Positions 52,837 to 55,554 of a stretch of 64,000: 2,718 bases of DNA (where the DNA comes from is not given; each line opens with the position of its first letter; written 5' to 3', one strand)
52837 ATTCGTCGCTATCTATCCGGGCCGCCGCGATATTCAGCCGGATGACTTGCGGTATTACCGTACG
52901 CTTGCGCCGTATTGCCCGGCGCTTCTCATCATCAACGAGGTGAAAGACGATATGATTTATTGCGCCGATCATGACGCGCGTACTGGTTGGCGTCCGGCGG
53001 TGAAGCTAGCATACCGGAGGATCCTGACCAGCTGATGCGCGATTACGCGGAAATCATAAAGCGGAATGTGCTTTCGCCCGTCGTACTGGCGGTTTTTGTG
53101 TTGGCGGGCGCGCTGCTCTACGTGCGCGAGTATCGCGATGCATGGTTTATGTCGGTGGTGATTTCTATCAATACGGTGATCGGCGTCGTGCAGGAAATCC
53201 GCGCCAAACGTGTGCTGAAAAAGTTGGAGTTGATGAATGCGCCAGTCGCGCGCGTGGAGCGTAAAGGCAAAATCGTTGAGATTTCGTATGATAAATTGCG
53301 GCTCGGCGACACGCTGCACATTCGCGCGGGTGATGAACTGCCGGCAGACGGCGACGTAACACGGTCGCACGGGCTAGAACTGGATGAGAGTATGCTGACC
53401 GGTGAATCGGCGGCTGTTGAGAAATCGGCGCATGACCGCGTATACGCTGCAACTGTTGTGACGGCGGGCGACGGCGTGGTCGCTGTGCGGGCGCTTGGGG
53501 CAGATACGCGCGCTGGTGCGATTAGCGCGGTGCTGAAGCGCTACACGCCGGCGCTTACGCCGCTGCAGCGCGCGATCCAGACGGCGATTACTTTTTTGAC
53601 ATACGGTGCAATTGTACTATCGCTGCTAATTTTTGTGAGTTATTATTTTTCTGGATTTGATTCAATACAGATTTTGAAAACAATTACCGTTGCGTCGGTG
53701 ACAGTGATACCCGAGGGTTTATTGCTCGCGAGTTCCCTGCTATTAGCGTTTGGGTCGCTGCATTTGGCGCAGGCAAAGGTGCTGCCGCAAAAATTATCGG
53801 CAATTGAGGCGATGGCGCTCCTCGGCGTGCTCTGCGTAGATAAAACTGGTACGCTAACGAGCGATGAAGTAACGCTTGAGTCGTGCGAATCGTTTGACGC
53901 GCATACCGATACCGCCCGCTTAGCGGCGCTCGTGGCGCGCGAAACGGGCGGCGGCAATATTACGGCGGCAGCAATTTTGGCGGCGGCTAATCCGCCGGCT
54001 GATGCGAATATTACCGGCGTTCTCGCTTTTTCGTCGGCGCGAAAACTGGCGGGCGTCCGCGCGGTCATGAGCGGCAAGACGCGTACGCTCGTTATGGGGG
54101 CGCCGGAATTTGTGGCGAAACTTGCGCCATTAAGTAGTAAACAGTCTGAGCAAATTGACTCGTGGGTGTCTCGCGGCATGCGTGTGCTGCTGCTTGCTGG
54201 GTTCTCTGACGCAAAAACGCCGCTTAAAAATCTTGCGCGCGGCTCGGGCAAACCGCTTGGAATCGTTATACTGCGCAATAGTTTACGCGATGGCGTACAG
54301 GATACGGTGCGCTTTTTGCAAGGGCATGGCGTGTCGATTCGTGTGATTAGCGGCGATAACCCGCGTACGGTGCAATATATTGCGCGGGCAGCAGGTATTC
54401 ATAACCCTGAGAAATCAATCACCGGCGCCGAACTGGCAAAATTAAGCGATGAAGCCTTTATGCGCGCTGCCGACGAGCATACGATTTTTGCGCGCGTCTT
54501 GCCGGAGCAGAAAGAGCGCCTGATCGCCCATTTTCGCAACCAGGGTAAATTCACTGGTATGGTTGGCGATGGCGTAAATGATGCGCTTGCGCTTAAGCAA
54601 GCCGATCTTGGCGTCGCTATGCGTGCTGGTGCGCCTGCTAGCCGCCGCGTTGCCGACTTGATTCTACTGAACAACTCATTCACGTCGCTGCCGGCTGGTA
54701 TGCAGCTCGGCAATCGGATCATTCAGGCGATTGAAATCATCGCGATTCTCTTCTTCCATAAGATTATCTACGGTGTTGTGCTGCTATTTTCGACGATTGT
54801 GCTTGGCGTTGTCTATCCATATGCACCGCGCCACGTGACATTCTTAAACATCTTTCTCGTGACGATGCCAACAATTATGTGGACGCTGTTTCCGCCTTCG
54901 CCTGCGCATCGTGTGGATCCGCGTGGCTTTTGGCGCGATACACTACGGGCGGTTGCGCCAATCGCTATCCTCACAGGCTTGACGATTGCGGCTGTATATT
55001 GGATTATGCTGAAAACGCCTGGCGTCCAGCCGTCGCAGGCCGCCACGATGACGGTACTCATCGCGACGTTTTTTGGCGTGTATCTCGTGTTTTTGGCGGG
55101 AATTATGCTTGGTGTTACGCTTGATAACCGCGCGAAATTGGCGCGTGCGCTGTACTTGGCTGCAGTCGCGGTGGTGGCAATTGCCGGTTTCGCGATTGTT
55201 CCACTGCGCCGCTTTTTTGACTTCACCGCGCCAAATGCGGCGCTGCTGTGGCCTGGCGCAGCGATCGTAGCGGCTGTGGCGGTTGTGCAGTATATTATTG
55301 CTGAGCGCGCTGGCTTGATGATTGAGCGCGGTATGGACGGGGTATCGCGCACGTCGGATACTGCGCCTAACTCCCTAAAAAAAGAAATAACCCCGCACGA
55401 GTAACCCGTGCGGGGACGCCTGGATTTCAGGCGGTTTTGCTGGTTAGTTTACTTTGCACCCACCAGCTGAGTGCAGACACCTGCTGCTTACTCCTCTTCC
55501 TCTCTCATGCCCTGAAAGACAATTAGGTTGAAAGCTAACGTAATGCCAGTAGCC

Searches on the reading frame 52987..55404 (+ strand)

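Call 71: search_protein_families(library=pfam, proteins=[window:52987-55404:+], max_evalue=0.001)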
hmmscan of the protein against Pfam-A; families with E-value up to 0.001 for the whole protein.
window:52987-55404:+ (805 aa): 2 families
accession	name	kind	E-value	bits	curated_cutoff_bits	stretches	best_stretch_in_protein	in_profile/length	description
PF00122.25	E1-E2_ATPase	-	5.5e-38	130.7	28.1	1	83-262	2-180/181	E1-E2 ATPase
PF00702.32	Hydrolase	-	3.3e-19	70.5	26.4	1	282-540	4-191/191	haloacid dehalogenase-like hydrolase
